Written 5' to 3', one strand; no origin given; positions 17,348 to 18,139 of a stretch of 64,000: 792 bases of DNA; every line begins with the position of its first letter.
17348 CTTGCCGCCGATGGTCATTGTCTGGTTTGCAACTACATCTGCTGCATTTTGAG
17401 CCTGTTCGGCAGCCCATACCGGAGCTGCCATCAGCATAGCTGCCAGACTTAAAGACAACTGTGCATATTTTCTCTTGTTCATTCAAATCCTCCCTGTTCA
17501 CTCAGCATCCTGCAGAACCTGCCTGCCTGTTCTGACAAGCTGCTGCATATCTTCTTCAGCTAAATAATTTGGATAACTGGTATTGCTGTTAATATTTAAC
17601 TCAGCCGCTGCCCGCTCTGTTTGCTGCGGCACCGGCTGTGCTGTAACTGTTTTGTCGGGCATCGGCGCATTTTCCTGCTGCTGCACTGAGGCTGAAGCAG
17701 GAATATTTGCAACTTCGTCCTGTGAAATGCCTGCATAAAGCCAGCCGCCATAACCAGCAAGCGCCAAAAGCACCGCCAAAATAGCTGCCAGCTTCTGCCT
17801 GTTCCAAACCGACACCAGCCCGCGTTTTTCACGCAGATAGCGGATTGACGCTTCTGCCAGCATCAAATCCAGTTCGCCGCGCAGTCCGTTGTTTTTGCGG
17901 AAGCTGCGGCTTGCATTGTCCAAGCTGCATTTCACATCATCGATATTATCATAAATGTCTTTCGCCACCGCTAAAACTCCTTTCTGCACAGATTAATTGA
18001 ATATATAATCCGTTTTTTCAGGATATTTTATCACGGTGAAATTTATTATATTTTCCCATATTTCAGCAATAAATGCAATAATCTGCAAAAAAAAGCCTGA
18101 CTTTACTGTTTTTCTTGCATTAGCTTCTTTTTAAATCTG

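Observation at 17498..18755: Sigma factor plus single-pass membrane protein inserted between tamB and bamA: candidate envelope-stress module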

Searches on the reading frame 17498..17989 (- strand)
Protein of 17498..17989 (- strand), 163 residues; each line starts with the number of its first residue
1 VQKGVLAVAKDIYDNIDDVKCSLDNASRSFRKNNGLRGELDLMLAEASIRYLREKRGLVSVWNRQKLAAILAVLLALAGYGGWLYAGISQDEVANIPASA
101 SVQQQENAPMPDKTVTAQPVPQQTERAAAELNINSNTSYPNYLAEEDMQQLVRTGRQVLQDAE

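Call 3: search_protein_families(library=pfam, proteins=[window:17498-17989:-], max_evalue=0.01)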
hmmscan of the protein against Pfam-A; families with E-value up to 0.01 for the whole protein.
window:17498-17989:- (163 aa): 0 families

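Call 4: search_protein_families(library=ncbifam, proteins=[window:17498-17989:-], max_evalue=0.1)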
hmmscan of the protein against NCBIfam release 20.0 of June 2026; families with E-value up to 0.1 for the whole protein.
window:17498-17989:- (163 aa): 0 families

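Call 8: find_homologous_proteins(query=window:17498-17968:-, max_evalue=0.001)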
Query window:17498-17968:- (156 aa): 111 proteins with E <= 0.001 among 240 candidates.
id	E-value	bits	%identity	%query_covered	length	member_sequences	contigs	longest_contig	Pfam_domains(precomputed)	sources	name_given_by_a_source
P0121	5.4e-95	333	100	100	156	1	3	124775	-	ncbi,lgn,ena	-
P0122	4.1e-77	275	84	100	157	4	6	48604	-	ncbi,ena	-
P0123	5.8e-74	265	78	100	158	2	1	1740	-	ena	-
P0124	9.5e-74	264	77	100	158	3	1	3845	-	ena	-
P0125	2.4e-73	263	77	100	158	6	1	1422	-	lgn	-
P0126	2.7e-73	262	79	100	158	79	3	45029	-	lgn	-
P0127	1.1e-71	257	78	100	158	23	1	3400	-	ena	-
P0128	1.4e-70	254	78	100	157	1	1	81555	-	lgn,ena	-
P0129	2.3e-67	243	75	100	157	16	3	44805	-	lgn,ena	-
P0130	1.6e-61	224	74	100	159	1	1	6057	-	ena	-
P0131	4.4e-61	223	72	100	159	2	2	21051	-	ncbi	-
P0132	3.2e-59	217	70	100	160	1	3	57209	-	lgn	-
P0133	1.1e-58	215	70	100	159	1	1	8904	-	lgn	-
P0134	1.4e-58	215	70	100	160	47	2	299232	-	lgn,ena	-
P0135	3.6e-58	213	73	100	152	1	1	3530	-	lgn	-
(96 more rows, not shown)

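Call 9: find_encoding_contigs(protein=P0121, flank=8000, max_places=3)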
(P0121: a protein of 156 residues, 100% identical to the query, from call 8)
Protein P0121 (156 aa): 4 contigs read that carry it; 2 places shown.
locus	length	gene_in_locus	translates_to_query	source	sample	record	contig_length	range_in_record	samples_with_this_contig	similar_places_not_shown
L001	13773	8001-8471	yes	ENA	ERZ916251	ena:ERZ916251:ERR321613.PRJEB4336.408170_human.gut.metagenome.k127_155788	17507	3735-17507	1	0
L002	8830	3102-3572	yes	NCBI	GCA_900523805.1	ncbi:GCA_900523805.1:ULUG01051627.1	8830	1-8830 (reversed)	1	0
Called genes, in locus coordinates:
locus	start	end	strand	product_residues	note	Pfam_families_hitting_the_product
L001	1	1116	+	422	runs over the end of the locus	PF02470:MlaD, PF28544:Helical_needle (weak), PF27164:Aq_493_lipo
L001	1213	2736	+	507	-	PF02321:OEP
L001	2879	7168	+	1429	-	PF05359:DUF748, PF27051:TamB_N (faint), PF04357:TamB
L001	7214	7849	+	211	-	PF04542:Sigma70_r2, PF08281:Sigma70_r4_2 (weak), PF04545:Sigma70_r4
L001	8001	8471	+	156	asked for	-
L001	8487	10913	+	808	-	PF07244:POTRA (weak), PF08478:POTRA_1 (faint), PF07244:POTRA, PF08479:POTRA_2, PF07244:POTRA, PF01103:Omp85, PF03865:ShlB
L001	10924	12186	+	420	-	-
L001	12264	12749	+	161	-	PF03938:OmpH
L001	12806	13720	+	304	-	PF03938:OmpH (faint)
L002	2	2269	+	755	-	?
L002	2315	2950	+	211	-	PF04542:Sigma70_r2, PF08281:Sigma70_r4_2 (weak), PF04545:Sigma70_r4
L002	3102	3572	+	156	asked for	-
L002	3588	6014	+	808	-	PF07244:POTRA (weak), PF08478:POTRA_1 (faint), PF07244:POTRA, PF08479:POTRA_2, PF07244:POTRA, PF01103:Omp85, PF03865:ShlB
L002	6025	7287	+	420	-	-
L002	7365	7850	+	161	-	PF03938:OmpH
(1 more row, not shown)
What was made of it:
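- Checked: The identical 156-aa protein is already called in public assemblies (P0121; calls 8, 9).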

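Call 14: find_related_loci(query=A1, collection=genome_contigs, flank=6000)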
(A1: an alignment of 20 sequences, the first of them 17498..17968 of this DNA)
Query A1 (156 aa) in genome_contigs; peptide patterns used: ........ (x = any residue, [..] = any of these).
204 stretches matched a pattern; 109 encode a relative of the query (tblastn E <= 1e-3); the best 80 are kept; 80 distinct loci.
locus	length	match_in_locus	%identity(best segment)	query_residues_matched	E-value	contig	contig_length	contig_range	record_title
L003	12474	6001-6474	78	1-156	6e-78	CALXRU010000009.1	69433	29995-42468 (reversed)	MAG: Acidaminococcaceae bacterium isolate BRZ_KH__bin3 genome assembly, contig: BRZ_KH__NODE_505_length_69433_cov_20.058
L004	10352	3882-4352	83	1-156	1e-76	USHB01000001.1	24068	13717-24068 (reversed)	uncultured Phascolarctobacterium sp. isolate UMGS1712 genome assembly, contig: NODE_538_length_24068_cov_2.578895, whole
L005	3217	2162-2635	77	1-156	4e-76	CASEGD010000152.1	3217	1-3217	uncultured Phascolarctobacterium sp. isolate O65_L3_319319_idba_bin.57 genome assembly, contig: O65_L3_319319_idba_bin.5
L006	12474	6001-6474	78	1-156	6e-75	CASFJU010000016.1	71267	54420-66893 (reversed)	uncultured Phascolarctobacterium sp. isolate O95_L1_312312_idba_bin.46 genome assembly, contig: O95_L1_312312_idba_bin.4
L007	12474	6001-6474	77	1-156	5e-74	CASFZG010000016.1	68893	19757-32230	uncultured Phascolarctobacterium sp. isolate O18_L1_385385_idba_bin.44 genome assembly, contig: O18_L1_385385_idba_bin.4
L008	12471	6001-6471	75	1-156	7e-70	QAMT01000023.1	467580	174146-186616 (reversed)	MAG: Phascolarctobacterium sp. isolate CIM:MAG 843_2 contig_7155, whole genome shotgun sequence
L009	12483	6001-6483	65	1-156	4e-61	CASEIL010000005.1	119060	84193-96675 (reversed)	uncultured Phascolarctobacterium sp. isolate A94_L1_369369_idba_bin.119 genome assembly, contig: A94_L1_369369_idba_bin.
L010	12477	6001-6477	71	1-156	5e-60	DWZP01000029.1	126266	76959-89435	MAG TPA_asm: Candidatus Fusicatenibacter intestinipullorum isolate ChiBcec11-5794 ChiBcec11__C218507_L126266_SAMN0801003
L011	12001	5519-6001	70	1-156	2e-55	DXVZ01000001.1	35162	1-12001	MAG TPA_asm: Phascolarctobacterium sp. isolate HRGM_Genome_3486 HRGM_Genome_3486_1, whole genome shotgun sequence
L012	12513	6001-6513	48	1-155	8e-42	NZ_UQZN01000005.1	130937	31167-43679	Uncultured Phascolarctobacterium sp. isolate UMGS791, whole genome shotgun sequence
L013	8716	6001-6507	47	1-155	5e-41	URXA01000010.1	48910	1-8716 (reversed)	uncultured Phascolarctobacterium sp. isolate UMGS1431 genome assembly, contig: NODE_375_length_48910_cov_45.865664, whol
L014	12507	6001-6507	46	1-155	9e-40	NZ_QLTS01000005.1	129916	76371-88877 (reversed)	Phascolarctobacterium faecium DSM 14760 Ga0215641_105, whole genome shotgun sequence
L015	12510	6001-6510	46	1-155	8e-39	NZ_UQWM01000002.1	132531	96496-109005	Uncultured Phascolarctobacterium sp. isolate UMGS706, whole genome shotgun sequence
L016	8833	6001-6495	40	1-155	6e-36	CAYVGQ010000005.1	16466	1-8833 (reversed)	MAG TPA_asm: uncultured Phascolarctobacterium sp. isolate SRP294416_co3_109 genome assembly, contig: NODE_5956_length_16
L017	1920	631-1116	41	3-155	3e-31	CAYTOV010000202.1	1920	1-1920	MAG TPA_asm: uncultured Acidaminococcales bacterium isolate SRP192927_co4_910 genome assembly, contig: NODE_201950_lengt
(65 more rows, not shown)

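Call 21: search_protein_representatives(alignment_id=A1)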
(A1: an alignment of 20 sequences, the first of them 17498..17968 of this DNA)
Query: 20 sequences, 176 profile positions. Proteins with E-value up to 0.001 (for the whole library): 531; up to 1e-10: 298; up to 1e-30: 54. The best 150 are listed.
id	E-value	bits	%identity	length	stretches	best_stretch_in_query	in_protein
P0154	2.4e-63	229.7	-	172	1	4-176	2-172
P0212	6.8e-58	211.9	-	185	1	1-176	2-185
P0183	1.2e-57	211.0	-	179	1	1-176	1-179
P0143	1.2e-55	204.6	-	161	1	4-176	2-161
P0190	7.4e-53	195.5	-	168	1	1-176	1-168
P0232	1.9e-51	190.9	-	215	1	1-176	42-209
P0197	3.7e-50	186.7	-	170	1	1-175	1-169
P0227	7.4e-50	185.7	-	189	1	1-173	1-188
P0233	3.4e-49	183.6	-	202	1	1-175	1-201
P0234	2.6e-48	180.7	-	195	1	1-176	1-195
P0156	9.1e-48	178.9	-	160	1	4-176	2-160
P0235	3.9e-47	176.8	-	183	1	1-176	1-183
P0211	4.5e-45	170.2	-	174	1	1-174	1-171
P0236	5.4e-45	169.9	-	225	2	1-156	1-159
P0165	1.7e-44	168.2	-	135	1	4-110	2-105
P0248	3.3e-38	147.8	-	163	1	1-176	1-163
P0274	1.2e-26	110.2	-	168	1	1-173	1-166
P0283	3.4e-22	95.6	-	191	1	2-174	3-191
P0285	4.6e-22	95.2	-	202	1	2-173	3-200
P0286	1.4e-21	93.6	-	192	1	4-173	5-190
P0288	2.0e-21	93.1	-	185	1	6-173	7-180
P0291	5.0e-21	91.8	-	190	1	2-173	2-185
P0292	5.9e-21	91.6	-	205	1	3-174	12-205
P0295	1.3e-20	90.5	-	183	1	3-173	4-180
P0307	1.6e-19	86.9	-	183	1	4-173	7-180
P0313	5.4e-19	85.2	-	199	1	3-173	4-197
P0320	1.3e-18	83.9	-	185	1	3-175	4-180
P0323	2.1e-18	83.3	-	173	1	4-173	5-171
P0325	2.2e-18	83.2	-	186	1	3-173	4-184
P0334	7.1e-18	81.6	-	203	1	4-173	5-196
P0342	1.6e-17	80.4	-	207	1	1-175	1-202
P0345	1.8e-17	80.3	-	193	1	1-173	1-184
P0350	9.2e-17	77.9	-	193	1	9-173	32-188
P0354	1.8e-16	77.0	-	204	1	5-173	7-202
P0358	2.9e-16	76.3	-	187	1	1-173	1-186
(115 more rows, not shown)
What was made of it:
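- The membrane family has 531 clusters at 50% identity (call 21).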

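Call 23: find_encoding_contigs(protein=P0313, flank=7000, max_places=3)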
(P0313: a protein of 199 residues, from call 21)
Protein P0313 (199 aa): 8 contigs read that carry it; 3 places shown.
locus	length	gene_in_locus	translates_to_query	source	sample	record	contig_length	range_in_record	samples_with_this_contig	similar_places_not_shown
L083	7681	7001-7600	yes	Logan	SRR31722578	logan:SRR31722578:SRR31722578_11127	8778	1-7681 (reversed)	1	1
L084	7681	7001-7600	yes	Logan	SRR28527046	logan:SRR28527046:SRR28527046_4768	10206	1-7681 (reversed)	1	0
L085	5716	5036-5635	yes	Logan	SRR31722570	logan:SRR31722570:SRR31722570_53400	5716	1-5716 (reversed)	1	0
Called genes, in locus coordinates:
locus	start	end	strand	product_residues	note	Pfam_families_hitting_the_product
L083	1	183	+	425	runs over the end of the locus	?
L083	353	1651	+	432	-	PF02321:OEP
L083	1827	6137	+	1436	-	PF05359:DUF748 (weak), PF05170:AsmA (faint), PF27051:TamB_N (faint), PF04357:TamB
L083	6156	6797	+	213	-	PF04542:Sigma70_r2, PF04545:Sigma70_r4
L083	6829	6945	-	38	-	-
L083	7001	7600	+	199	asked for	-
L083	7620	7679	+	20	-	?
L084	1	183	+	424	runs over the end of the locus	PF02470:MlaD, PF28544:Helical_needle, PF27164:Aq_493_lipo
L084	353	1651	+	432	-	PF02321:OEP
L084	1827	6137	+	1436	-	PF05359:DUF748 (weak), PF05170:AsmA (faint), PF27051:TamB_N (faint), PF04357:TamB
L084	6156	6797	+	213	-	PF04542:Sigma70_r2, PF04545:Sigma70_r4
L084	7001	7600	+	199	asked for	-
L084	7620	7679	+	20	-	?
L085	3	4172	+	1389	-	?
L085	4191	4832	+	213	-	PF04542:Sigma70_r2, PF04545:Sigma70_r4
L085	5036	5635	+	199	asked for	-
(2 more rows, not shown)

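Call 24: find_encoding_contigs(protein=P0342, flank=7000, max_places=3)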
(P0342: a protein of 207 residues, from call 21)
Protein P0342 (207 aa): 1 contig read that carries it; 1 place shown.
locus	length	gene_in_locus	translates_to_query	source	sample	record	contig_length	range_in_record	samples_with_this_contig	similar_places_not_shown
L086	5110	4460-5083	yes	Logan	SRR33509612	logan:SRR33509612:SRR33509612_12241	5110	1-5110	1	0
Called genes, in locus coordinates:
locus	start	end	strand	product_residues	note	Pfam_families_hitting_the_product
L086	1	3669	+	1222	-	?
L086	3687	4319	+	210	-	PF04542:Sigma70_r2, PF04545:Sigma70_r4 (weak)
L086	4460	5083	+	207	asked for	-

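Call 26: find_homologous_proteins(query=A2, max_evalue=0.001)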
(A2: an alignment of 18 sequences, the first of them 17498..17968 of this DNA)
Query A2 (18 sequences) (156 aa, profile of the alignment): 343 proteins with E <= 0.001 among 8000 candidates; the best 120 are listed.
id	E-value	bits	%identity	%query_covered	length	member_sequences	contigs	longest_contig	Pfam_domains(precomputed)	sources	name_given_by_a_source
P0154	9.3e-52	194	49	99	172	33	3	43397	-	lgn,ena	-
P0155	7.5e-49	184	48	99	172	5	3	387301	-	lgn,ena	-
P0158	1.4e-48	184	45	99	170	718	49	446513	-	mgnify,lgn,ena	mgnify:FL=1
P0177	7.0e-47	178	41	97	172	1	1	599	-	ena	-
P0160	1.0e-46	178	46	99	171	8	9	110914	-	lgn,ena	-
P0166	5.8e-46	175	44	99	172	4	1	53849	-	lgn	-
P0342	5.8e-44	169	38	50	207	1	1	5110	-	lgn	-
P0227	8.0e-44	168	32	96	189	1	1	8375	-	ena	-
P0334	5.6e-43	165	35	53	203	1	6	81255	-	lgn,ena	-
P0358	7.3e-43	165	25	97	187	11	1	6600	-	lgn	-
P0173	1.2e-42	164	43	99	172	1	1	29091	-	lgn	-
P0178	2.2e-41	160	39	98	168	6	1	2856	-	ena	-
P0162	2.2e-41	160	41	99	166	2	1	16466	-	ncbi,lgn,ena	-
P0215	3.8e-41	159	40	78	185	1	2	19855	-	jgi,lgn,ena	-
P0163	4.2e-41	159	45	99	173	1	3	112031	-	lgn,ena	-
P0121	4.6e-40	156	100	100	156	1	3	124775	-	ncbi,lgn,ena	-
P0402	1.1e-33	135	40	49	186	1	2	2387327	-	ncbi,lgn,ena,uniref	ncbi:hypothetical protein [Megasphaera elsdenii]|uniref:hypothetical protein n=1 Tax=Megasphaera els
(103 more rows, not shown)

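Call 27: find_encoding_contigs(protein=P0402, flank=8000, max_places=2)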
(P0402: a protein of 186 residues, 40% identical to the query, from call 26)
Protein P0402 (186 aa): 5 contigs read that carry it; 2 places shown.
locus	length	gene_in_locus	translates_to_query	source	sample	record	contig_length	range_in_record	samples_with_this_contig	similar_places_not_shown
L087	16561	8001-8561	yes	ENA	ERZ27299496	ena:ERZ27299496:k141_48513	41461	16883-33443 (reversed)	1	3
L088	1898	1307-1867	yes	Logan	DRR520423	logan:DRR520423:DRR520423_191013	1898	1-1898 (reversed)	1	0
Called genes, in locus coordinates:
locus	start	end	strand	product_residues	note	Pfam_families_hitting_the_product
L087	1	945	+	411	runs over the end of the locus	PF02470:MlaD, PF28544:Helical_needle (faint), PF27164:Aq_493_lipo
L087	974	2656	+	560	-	PF02321:OEP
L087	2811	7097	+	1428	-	PF05359:DUF748 (faint), PF13116:YhdP (faint), PF27051:TamB_N (faint), PF04357:TamB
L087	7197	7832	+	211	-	PF04542:Sigma70_r2, PF04545:Sigma70_r4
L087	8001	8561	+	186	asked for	-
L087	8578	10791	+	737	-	PF25282:POTRA1_3_Toc75 (faint), PF07244:POTRA, PF08479:POTRA_2 (faint), PF07244:POTRA, PF01103:Omp85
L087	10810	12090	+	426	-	-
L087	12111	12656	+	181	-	PF03938:OmpH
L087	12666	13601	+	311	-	-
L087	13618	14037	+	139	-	PF03938:OmpH (weak)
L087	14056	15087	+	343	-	PF04613:LpxD, PF25084:LbH_EIF2B, PF25087:GMPPB_C, PF00132:Hexapep, PF14602:Hexapep_2 (faint), PF00132:Hexapep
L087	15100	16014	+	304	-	PF03279:Lip_A_acyltrans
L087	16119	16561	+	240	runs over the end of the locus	PF10112:Halogen_Hydrol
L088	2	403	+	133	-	?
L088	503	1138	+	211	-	PF04542:Sigma70_r2, PF04545:Sigma70_r4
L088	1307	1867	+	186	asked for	-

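Call 28: list_cluster_members(proteins=[P0313, P0342, P0283, P0286, P0350, P0274, P0334, P0354, P0358, P0291])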
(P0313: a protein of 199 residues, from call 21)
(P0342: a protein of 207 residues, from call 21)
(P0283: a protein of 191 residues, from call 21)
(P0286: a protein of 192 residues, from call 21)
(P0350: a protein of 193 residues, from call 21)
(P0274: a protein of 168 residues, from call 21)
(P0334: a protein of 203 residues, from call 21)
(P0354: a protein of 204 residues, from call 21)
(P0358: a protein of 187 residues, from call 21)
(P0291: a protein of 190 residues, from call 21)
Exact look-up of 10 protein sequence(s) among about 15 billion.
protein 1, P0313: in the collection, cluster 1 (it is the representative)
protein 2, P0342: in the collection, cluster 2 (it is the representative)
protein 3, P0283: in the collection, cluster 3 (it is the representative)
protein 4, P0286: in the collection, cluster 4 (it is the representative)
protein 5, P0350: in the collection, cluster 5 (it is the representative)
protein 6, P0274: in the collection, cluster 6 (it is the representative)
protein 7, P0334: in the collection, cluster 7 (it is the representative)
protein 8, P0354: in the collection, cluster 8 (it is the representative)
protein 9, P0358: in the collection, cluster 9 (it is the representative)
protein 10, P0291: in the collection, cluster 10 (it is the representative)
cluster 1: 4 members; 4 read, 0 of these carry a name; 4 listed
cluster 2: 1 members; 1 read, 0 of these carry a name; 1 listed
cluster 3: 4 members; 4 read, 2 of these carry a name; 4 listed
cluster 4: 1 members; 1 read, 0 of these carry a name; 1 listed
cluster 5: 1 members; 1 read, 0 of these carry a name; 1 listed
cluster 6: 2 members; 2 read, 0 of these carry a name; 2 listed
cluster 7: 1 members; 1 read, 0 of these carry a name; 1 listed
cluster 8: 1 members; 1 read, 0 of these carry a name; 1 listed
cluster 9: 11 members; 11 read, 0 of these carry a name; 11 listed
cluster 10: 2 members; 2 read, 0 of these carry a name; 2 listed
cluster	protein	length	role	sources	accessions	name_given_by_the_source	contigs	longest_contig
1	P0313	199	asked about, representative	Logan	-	-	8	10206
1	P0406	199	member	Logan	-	-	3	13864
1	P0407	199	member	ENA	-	-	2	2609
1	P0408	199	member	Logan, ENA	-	-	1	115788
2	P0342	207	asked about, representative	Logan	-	-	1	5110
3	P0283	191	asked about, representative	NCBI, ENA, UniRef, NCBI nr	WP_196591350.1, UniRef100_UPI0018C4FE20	hypothetical protein [Pectinatus frisingensis] | hypothetical protein n=1 Tax=Pectinatus frisingensis TaxID=865 RepID=UPI0018C4FE20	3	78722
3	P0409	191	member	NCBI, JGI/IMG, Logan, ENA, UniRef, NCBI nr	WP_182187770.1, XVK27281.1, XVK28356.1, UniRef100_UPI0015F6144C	hypothetical protein [Pectinatus frisingensis] | hypothetical protein | hypothetical protein n=1 Tax=Pectinatus frisingensis TaxID=865 RepID=UPI0015F6144C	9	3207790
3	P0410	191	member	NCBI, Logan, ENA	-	-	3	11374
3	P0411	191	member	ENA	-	-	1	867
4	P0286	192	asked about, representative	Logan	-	-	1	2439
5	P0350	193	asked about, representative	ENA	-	-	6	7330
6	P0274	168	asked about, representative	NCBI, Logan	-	-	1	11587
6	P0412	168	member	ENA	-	-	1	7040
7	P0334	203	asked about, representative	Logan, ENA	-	-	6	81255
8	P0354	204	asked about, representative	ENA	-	-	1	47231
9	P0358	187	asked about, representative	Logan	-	-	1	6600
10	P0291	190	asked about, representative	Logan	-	-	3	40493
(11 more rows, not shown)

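Call 43: search_solved_structures(query=A2, max_evalue=10)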
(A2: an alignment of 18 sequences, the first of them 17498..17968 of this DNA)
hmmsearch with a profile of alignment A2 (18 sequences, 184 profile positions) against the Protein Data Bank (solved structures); distinct sequences matched with E-value up to 10: 4.
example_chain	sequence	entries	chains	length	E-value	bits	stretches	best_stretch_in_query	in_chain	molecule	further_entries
7muc_AF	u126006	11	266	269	0.0054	20.2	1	41-148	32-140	DotF | IcmG (DotF)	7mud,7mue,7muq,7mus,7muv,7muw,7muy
5yq7_C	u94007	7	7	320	0.7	13.3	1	61-129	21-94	Cytochrome subunit of photosynthetic reaction center | MULTIHEME_CYTC DOMAIN-CONTAINING PROTEIN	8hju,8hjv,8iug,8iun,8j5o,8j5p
6mkg_A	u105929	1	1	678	0.89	13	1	51-113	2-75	penicillin binding protein 5 (PBP5)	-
6gyb_c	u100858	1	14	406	1.1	12.7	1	60-117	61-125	VirB10 protein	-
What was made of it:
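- On Class I anti-sigma (ASD / zf-HC2 / RskA / RseA_N): No PDB sequence match for the profile other than a weak DotF hit over the TM and linker (call 43).
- Closest known: Class II anti-sigma domains. Different: There is no detectable sequence or profile similarity (calls 3, 4, 43).
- It matches no anti-sigma family (calls 3, 4, 43).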

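Call 53: predict_structure(alignment_id=A2)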
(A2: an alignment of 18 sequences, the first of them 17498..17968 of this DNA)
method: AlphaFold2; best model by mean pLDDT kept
length: 156 residues; sequences in the alignment: 18
mean_pLDDT: 70.7   pTM: 0.29
mean pLDDT of the five models: 70.7, 69.7, 69.2, 68.8, 64.6
residues with pLDDT >= 90: 18; 70-90: 74; 50-70: 28; < 50: 36
segments of 3 or more residues with pLDDT < 50: 94-101, 104-110, 115-133
pLDDT, mean of each block of 10 residues (from residue 1): 79 83 72 85 82 85 96 89 60 49 48 47 41 57 85 78
secondary structure, 60 per line:
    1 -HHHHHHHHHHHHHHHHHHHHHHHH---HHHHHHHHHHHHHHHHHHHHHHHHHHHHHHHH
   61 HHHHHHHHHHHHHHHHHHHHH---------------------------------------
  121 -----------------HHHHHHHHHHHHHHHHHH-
elements in order: H2-25 H29-81 H138-155
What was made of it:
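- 17798..17968 (-): Membrane protein residues 1-57: a cytoplasmic helical hairpin with the invariant core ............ This is the most conserved part of the protein and the candidate sigma-binding domain. AF2 helices 2-25 and 29-57 (call 53).
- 17726..17797 (-): Membrane protein residues 58-81: a single transmembrane helix continuous with hairpin helix 2. K/R residues sit on the N-terminal side and acidic residues on the C-terminal side, which indicates an N-in, C-out orientation. AF2 helix 29-81 with pLDDT 85-96 (call 53).
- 17498..17557 (-): Membrane protein residues 138-156 plus the stop codon: a conserved, basic, amphipathic C-terminal helix. The window sequence is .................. and the family consensus is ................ 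It is a candidate periplasmic sensing or docking element. AF2 helix 138-155 (call 53).
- Checked: The AF2 model has helices 2-25, 29-81 and 138-155, with 82-137 disordered (call 53).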
